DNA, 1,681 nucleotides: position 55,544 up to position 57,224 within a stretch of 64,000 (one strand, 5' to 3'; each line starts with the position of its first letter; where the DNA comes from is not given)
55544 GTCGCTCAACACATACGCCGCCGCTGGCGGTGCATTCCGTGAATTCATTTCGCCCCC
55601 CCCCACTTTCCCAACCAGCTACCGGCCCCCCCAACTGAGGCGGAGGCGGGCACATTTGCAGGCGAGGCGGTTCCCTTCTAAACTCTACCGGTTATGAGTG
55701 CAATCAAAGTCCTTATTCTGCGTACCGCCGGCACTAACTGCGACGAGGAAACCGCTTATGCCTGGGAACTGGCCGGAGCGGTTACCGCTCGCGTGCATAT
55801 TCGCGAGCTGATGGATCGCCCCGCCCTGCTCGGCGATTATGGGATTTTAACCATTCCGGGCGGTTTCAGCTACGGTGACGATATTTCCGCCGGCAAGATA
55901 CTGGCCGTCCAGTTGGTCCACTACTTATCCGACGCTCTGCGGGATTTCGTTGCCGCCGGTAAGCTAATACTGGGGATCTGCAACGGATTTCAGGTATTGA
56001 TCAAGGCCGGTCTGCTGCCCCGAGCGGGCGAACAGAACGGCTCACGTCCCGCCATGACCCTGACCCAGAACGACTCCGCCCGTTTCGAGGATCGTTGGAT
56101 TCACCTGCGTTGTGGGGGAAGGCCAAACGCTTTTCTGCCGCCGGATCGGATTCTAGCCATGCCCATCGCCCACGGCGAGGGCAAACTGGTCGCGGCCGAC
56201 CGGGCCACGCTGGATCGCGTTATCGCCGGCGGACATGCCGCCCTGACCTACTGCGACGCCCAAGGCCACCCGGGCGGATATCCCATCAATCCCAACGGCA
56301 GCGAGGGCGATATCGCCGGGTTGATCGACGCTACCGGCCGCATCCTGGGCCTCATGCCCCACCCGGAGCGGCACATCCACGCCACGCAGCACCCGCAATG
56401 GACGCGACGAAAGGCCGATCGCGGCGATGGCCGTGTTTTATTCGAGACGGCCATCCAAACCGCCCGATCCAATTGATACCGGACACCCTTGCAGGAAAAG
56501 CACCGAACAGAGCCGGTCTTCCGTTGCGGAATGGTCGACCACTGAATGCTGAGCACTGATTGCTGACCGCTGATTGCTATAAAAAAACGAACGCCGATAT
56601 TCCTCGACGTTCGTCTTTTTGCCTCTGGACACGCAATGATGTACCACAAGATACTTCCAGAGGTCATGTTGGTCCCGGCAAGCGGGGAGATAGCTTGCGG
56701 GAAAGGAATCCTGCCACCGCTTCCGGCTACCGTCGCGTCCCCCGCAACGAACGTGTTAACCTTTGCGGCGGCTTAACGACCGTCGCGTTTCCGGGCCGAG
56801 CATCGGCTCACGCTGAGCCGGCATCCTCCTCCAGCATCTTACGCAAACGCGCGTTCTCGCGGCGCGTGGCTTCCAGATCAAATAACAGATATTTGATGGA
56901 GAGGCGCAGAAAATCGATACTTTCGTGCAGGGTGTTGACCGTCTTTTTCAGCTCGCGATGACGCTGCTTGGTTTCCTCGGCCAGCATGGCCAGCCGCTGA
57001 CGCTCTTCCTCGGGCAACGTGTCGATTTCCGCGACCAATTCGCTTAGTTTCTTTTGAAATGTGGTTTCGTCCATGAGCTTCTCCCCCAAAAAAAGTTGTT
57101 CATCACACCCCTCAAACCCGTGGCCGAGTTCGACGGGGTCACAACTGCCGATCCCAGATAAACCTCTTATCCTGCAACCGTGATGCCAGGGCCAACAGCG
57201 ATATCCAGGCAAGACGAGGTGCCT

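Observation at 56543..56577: Phased 7-nt repeat family (TGA-N-N-G-C)n at four intergenic loci, in both orientations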

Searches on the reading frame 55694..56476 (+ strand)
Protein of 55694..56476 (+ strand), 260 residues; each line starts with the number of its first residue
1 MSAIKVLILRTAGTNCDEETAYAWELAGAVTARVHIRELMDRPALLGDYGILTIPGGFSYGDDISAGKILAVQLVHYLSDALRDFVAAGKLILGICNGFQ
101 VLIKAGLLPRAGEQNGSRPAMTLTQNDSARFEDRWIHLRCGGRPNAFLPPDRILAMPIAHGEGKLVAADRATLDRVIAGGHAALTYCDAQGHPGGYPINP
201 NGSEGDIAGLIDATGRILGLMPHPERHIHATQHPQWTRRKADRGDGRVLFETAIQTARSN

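Call 15: find_encoding_contigs(protein=window:55694-56476:+, flank=10000, max_places=6)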
Protein window:55694-56476:+ (260 aa): 5 contigs read that carry it; 4 places shown.
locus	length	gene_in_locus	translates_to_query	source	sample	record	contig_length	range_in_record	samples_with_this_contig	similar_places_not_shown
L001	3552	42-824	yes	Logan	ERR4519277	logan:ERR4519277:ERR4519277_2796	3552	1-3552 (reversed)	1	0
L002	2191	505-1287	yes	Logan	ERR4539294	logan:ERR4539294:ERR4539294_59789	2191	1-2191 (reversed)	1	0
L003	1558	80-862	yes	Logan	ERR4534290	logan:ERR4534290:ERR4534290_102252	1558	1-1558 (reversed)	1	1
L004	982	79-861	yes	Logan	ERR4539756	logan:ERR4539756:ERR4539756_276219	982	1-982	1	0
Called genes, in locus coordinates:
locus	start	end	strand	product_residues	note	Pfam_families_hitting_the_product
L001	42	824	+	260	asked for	PF13507:GATase_5, PF01965:DJ-1_PfpI (weak)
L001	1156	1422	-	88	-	-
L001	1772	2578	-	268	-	PF01182:Glucosamine_iso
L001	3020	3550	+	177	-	?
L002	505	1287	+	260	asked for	PF13507:GATase_5, PF01965:DJ-1_PfpI (weak)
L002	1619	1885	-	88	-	-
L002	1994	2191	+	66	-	?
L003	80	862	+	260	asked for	PF13507:GATase_5, PF01965:DJ-1_PfpI (weak)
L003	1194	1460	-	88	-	-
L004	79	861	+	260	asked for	PF13507:GATase_5, PF01965:DJ-1_PfpI (weak)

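Call 32: find_homologous_proteins(query=window:55694-56476:+, max_evalue=1e-40)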
Query window:55694-56476:+ (260 aa): 7771 proteins with E <= 1e-40 among 8000 candidates; the best 120 are listed.
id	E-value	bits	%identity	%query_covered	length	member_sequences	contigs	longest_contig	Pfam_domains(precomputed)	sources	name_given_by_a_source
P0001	4.7e-158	542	90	100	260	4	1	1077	PF13507.13,PF01965.31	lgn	-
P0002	2.4e-126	438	73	99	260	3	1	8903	PF13507.13,PF01965.31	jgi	jgi:phosphoribosylformylglycinamidine synthase subunit PurQ / glutaminase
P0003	2.4e-123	428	72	97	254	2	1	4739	PF13507.13,PF01965.31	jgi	jgi:phosphoribosylformylglycinamidine synthase I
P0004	4.3e-122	424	73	100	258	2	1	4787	PF07685.21,PF13507.13,PF01965.31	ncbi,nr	ncbi:MAG TPA: phosphoribosylformylglycinamidine synthase I [Phycisphaerae bacterium]|nr:phosphoribos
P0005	4.5e-122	424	71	100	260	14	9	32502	PF13507.13,PF01965.31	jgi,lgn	jgi:phosphoribosylformylglycinamidine synthase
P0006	4.6e-121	421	71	99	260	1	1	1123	PF07685.21,PF13507.13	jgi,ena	-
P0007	4.7e-121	421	72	99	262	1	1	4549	PF13507.13,PF01965.31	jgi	-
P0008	6.3e-121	421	71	100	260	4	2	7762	PF13507.13,PF01965.31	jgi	jgi:phosphoribosylformylglycinamidine synthase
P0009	7.6e-121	420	71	99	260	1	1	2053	PF13507.13,PF01965.31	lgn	-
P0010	1.2e-120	420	69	100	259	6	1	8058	PF13507.13,PF01965.31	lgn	-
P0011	1.4e-120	419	72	97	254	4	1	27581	PF13507.13,PF01965.31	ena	-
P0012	1.4e-120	419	69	100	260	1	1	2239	PF07685.21,PF13507.13,PF01965.31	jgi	jgi:phosphoribosylformylglycinamidine synthase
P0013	5.9e-120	417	70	99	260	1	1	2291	PF13507.13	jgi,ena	-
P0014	6.9e-120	417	70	100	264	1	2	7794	PF13507.13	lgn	-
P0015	7.1e-120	417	71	100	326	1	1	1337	PF13507.13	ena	-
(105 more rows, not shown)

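Call 33: find_encoding_contigs(protein=P0001, flank=10000, max_places=3)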
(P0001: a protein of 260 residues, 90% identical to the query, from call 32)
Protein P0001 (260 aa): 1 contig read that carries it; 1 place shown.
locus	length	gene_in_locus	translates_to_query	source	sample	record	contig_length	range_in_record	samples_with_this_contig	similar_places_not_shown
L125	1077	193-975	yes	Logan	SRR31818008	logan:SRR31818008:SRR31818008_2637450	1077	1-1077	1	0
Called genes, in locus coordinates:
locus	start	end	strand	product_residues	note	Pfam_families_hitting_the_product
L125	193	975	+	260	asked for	PF13507:GATase_5, PF01965:DJ-1_PfpI (faint)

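Call 34: find_encoding_contigs(protein=P0002, flank=10000, max_places=3)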
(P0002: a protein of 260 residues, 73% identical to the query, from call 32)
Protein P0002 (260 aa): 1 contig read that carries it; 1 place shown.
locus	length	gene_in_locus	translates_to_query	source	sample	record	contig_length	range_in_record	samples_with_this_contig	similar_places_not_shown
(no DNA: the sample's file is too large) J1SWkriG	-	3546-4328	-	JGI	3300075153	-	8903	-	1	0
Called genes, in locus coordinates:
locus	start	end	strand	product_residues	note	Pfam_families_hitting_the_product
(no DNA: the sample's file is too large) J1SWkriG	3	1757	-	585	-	?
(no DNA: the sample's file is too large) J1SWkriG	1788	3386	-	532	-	PF07884:VKOR, PF13462:Thioredoxin_4, PF01323:DSBA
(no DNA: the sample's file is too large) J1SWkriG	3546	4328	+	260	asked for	PF13507:GATase_5, PF01965:DJ-1_PfpI (faint)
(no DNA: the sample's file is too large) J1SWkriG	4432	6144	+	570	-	PF01432:Peptidase_M3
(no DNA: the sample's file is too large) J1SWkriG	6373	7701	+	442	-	-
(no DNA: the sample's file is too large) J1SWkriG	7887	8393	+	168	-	PF00583:Acetyltransf_1, PF13508:Acetyltransf_7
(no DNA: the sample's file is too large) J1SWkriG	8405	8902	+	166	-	?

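Call 35: find_encoding_contigs(protein=P0005, flank=10000, max_places=4)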
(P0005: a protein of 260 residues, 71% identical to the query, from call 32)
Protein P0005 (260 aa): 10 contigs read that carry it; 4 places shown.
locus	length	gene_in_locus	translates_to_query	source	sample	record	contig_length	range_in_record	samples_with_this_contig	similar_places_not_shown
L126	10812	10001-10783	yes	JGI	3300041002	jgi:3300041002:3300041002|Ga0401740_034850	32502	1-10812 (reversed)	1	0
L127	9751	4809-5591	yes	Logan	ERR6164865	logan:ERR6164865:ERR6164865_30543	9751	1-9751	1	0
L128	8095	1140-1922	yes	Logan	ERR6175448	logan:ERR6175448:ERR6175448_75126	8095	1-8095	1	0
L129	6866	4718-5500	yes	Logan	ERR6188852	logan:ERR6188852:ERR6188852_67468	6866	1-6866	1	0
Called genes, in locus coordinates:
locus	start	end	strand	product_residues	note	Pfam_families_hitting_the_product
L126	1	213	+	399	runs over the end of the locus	PF06689:zf-C4_ClpX (weak), PF01078:Mg_chelatase (faint), PF07724:AAA_2, PF00004:AAA, PF07728:AAA_5 (weak), PF10431:ClpB_D2-small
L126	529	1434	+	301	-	PF00294:PfkB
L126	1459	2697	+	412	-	PF01408:GFO_IDH_MocA, PF22725:GFO_IDH_MocA_C3, PF02894:GFO_IDH_MocA_C (weak)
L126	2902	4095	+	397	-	PF01408:GFO_IDH_MocA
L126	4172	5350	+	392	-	PF01408:GFO_IDH_MocA, PF03435:Sacchrp_dh_NADP (weak), PF02894:GFO_IDH_MocA_C, PF22725:GFO_IDH_MocA_C3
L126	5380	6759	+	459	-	PF00083:Sugar_tr, PF07690:MFS_1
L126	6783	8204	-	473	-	PF07884:VKOR, PF13462:Thioredoxin_4, PF01323:DSBA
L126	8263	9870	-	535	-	PF07884:VKOR, PF13462:Thioredoxin_4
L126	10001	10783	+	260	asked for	PF01965:DJ-1_PfpI (weak), PF13507:GATase_5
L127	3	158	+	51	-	?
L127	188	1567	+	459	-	PF00083:Sugar_tr, PF07690:MFS_1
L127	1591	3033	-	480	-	PF07884:VKOR, PF13462:Thioredoxin_4, PF01323:DSBA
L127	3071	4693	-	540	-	PF07884:VKOR, PF13462:Thioredoxin_4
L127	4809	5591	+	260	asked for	PF01965:DJ-1_PfpI (weak), PF13507:GATase_5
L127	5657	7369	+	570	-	PF01432:Peptidase_M3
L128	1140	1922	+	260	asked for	PF01965:DJ-1_PfpI (weak), PF13507:GATase_5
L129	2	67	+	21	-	?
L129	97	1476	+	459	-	PF00083:Sugar_tr, PF07690:MFS_1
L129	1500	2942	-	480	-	PF07884:VKOR, PF13462:Thioredoxin_4, PF01323:DSBA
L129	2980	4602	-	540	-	PF07884:VKOR, PF13462:Thioredoxin_4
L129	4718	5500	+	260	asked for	PF01965:DJ-1_PfpI (weak), PF13507:GATase_5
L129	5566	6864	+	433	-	?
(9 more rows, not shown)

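Call 41: find_related_loci(query=window:55694-56476:+, collection=metagenome_contigs, flank=10000)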
Query window:55694-56476:+ (260 aa) in metagenome_contigs; peptide patterns used: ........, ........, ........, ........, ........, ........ (x = any residue, [..] = any of these).
600 stretches matched a pattern (row limit reached: there are more); 599 encode a relative of the query (tblastn E <= 1e-3); the best 80 are kept; 80 distinct loci.
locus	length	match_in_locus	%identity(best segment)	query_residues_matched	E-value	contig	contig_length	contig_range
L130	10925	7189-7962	72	1-258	1e-126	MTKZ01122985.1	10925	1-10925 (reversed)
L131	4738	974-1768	58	3-258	1e-93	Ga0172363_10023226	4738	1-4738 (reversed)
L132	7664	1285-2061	57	3-254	2e-90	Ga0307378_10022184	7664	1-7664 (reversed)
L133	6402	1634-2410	51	1-260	7e-90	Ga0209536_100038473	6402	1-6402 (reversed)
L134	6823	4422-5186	58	3-254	8e-90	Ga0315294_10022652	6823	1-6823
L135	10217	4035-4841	50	1-259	5e-89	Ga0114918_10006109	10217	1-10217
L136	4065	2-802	49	4-260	1e-87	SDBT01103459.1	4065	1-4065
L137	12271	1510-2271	55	1-255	3e-87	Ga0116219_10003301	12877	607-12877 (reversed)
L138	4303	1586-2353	53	1-258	2e-86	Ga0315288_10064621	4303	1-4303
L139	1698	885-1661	52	1-259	1e-90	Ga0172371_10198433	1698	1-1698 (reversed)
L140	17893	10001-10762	55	4-254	2e-85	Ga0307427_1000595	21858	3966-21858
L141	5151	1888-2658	51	1-259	4e-85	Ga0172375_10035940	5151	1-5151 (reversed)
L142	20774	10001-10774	49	1-260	1e-84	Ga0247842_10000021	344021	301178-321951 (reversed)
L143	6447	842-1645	53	1-259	3e-84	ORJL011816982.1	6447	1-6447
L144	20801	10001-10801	48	1-259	5e-84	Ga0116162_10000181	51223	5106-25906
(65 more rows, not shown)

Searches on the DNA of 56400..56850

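Call 77: search_rna_families(source=window, start=56400, end=56850, threshold=evalue, max_evalue=1)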
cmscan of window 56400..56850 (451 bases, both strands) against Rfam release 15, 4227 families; matches with E-value up to 1: 1.
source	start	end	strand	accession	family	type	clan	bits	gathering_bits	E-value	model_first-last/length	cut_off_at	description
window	56579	56754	-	RF02566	Ms1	Gene; sRNA;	-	14.5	162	0.14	1-304/304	no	Mycobacterium smegmatis small RNA 1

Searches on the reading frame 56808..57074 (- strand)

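Call 31: search_protein_families(library=pfam, proteins=[window:56808-57074:-], max_evalue=0.01)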
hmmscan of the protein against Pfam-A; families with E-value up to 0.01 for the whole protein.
window:56808-57074:- (88 aa): 2 families
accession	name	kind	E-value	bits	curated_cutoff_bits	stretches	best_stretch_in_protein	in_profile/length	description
PF10473.14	CENP-F_leu_zip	-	0.0016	18.9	34.5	1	10-84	19-92/140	Leucine-rich repeats of kinetochore protein Cenp-F/LEK1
PF01166.23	TSC22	-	0.006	17.2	30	0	48-84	11-47/57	TSC-22/dip/bun family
